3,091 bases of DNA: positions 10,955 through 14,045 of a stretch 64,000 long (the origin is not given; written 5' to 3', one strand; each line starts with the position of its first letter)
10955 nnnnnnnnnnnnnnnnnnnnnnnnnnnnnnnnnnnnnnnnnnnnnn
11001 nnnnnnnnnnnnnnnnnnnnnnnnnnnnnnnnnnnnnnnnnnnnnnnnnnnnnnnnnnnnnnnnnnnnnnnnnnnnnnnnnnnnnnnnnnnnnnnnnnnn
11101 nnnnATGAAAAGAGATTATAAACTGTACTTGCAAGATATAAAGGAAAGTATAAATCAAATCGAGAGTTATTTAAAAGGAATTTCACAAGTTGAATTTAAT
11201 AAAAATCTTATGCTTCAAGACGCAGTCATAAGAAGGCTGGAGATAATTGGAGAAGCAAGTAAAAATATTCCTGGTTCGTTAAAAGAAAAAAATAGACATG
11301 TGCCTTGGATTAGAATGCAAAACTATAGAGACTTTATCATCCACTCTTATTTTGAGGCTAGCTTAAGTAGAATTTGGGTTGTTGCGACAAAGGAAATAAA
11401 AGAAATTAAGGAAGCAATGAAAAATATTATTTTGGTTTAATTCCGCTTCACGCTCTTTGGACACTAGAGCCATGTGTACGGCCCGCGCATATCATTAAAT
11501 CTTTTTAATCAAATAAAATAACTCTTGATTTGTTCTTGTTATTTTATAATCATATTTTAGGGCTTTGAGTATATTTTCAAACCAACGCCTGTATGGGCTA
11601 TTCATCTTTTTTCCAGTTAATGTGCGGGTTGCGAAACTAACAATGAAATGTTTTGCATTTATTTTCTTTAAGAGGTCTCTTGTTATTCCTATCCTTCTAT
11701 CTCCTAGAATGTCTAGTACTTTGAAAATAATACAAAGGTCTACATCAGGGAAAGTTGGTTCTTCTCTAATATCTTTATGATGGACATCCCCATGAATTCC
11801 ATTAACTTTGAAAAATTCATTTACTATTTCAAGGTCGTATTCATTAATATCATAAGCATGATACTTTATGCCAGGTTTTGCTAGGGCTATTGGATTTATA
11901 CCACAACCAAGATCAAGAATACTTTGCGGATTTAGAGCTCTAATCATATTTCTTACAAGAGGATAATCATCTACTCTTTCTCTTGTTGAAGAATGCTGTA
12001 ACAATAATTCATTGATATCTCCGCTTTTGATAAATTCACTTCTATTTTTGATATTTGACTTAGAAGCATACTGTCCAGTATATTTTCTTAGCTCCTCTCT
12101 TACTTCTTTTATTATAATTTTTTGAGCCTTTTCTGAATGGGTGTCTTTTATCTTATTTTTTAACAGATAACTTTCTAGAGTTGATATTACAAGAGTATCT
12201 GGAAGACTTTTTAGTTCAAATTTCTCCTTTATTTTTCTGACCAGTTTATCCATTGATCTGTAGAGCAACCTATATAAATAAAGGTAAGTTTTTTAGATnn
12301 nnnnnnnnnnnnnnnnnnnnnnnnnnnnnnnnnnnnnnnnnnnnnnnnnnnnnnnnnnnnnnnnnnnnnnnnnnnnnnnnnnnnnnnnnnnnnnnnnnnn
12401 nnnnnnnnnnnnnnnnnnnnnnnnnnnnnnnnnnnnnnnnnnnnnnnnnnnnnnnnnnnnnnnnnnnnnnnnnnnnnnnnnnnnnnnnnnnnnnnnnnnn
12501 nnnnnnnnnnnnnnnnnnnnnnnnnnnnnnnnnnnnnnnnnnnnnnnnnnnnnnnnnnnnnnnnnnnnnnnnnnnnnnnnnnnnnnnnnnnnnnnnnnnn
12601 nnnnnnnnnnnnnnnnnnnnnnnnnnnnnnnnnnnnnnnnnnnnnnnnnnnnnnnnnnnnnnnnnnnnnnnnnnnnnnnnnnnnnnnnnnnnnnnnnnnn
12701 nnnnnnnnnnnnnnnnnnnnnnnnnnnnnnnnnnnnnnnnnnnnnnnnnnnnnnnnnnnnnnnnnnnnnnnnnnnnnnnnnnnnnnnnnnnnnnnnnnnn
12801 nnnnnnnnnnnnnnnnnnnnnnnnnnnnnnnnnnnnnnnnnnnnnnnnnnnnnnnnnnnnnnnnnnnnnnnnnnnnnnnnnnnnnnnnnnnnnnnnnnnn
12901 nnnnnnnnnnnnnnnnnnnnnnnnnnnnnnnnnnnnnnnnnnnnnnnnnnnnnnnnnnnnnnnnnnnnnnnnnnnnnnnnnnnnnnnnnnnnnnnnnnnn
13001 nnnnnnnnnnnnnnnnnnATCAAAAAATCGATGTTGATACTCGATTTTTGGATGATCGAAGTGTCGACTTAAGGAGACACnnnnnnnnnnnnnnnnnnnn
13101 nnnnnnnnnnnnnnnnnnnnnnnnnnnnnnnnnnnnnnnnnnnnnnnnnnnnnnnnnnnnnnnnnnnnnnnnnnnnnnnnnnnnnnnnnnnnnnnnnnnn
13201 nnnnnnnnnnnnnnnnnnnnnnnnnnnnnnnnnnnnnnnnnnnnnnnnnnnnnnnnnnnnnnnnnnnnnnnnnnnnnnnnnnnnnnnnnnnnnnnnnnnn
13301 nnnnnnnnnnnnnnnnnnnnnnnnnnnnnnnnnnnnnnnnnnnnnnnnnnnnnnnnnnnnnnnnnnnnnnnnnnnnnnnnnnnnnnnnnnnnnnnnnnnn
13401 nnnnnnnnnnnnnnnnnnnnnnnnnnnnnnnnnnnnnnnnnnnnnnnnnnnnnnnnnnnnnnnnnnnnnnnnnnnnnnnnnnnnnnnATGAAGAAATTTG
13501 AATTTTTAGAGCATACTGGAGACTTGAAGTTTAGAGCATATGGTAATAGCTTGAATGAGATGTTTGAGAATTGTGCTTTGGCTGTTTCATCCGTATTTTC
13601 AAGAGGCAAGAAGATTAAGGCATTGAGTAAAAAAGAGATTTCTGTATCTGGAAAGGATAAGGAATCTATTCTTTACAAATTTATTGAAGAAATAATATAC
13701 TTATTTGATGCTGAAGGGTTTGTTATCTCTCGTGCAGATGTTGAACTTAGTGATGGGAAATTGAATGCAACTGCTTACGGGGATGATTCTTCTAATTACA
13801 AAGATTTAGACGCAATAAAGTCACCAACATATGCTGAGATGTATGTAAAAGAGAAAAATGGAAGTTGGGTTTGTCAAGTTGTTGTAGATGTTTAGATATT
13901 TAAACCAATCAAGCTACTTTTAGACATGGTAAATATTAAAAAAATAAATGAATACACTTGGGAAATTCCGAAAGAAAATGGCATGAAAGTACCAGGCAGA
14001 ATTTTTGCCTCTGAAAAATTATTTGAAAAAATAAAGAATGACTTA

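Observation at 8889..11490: Two integrase-less gene cassettes bounded by three direct copies of a GC-rich 12-mer, inserted in the pilus locus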

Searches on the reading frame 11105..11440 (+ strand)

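Call 7: search_protein_families(library=pfam, proteins=[window:11105-11440:+], max_evalue=0.01)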
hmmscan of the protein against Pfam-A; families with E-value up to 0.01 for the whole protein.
window:11105-11440:+ (111 aa): 1 family
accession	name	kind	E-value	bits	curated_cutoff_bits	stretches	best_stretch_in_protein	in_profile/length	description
PF01934.22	HepT-like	-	2.8e-23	82.4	23.5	1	12-108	1-120/120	Ribonuclease HepT-like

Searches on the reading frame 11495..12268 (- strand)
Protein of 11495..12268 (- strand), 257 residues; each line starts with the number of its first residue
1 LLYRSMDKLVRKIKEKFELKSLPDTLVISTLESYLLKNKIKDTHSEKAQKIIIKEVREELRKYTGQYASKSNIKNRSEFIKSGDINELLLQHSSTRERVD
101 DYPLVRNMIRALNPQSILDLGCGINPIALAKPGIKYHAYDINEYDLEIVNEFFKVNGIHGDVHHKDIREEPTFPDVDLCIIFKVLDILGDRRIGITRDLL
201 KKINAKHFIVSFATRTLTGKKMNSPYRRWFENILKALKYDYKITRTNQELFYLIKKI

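Call 7: search_protein_families(library=pfam, proteins=[window:11495-12268:-], max_evalue=0.01)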
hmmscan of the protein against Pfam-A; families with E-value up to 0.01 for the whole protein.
window:11495-12268:- (257 aa): 6 families
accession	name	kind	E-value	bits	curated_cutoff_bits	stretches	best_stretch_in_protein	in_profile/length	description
PF07091.17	FmrO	-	4e-19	69.5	27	1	85-234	77-235/255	Ribosomal RNA methyltransferase (FmrO)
PF05175.20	MTS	-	7e-05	23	23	1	111-178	30-101/170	Methyltransferase small domain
PF13649.12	Methyltransf_25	-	0.00018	22.6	27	1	117-190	1-79/97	Methyltransferase domain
PF08241.18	Methyltransf_11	-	0.0016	19.5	21.2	1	118-191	1-76/95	Methyltransferase domain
PF08242.18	Methyltransf_12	-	0.0063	17.7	30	0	118-192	1-82/98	Methyltransferase domain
PF03848.20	TehB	-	0.0089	15.9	20.4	0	105-168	22-88/193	Tellurite resistance protein TehB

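Call 10: find_encoding_contigs(protein=window:11495-12268:-, flank=10000, max_places=10)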
Protein window:11495-12268:- (257 aa): no gene with exactly this product is on record in the collection.

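Call 21: find_encoding_contigs(protein=window:11495-12253:-, flank=10000, max_places=10)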
Protein window:11495-12253:- (252 aa): 5 contigs read that carry it; 4 places shown.
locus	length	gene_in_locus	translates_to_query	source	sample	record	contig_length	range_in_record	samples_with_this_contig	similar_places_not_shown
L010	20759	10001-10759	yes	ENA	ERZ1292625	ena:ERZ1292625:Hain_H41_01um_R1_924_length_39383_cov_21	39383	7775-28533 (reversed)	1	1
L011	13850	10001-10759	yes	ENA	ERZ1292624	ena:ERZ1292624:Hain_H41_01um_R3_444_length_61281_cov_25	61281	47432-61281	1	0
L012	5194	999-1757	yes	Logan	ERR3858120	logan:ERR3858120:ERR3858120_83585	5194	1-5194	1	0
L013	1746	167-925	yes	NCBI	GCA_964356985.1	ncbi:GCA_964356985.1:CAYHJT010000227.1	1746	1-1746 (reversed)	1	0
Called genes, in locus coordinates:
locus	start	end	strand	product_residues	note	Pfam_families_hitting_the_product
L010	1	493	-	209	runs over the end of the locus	PF00735:Septin (faint), PF02421:FeoB_N, PF03193:RsgA_GTPase (faint), PF01926:MMR_HSR1, PF08477:Roc (faint), PF00009:GTP_EFTU (weak)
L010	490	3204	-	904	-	PF00801:PKD, PF18911:PKD_4 (weak)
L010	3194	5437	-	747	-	-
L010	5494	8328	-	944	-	PF01139:RtcB, PF14890:Intein_splicing, PF14528:LAGLIDADG_3 (faint), PF01139:RtcB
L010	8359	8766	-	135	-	PF01951:Archease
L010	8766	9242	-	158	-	-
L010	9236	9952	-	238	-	-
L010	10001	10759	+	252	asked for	PF07091:FmrO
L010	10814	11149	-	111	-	PF01934:HepT-like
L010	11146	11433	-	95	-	PF01909:NTP_transf_2, PF18765:Polbeta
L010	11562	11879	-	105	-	-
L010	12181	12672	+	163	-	-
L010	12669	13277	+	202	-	-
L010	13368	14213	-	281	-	PF00482:T2SSF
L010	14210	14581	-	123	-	PF12680:SnoaL_2 (weak)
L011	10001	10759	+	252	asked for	PF07091:FmrO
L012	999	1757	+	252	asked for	PF07091:FmrO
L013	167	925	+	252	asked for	PF07091:FmrO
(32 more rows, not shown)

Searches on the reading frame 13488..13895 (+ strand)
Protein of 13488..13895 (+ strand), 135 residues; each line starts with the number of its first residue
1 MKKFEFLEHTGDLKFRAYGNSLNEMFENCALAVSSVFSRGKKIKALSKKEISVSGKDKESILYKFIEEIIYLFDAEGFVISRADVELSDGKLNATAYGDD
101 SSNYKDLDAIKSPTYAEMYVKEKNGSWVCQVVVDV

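Call 22: find_encoding_contigs(protein=window:13488-13895:+, flank=10000, max_places=10)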
Protein window:13488-13895:+ (135 aa): 5 contigs read that carry it; 4 places shown.
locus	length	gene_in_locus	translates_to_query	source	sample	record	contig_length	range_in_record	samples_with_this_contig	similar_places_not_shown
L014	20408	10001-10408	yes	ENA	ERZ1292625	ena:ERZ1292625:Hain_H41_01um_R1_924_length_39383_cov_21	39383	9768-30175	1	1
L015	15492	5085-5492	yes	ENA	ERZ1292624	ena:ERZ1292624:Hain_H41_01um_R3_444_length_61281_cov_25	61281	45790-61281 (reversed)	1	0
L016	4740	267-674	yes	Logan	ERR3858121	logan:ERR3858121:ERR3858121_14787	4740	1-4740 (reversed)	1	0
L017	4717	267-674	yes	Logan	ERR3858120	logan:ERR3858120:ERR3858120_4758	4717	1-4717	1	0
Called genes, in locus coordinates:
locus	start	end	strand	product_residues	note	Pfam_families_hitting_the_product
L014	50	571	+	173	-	-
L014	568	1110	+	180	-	-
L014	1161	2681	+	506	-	PF00437:T2SSE, PF27713:UCP018868 (weak)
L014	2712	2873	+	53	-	-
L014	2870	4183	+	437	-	PF00482:T2SSF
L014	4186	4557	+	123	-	PF12680:SnoaL_2 (weak)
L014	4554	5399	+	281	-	PF00482:T2SSF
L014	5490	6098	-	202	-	-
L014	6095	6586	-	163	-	-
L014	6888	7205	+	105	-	-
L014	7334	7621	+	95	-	PF01909:NTP_transf_2, PF18765:Polbeta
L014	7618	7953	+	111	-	PF01934:HepT-like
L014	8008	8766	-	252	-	PF07091:FmrO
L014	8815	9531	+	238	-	-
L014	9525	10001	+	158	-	-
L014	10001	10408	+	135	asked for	PF01951:Archease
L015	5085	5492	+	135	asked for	PF01951:Archease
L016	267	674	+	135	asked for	PF01951:Archease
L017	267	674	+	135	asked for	PF01951:Archease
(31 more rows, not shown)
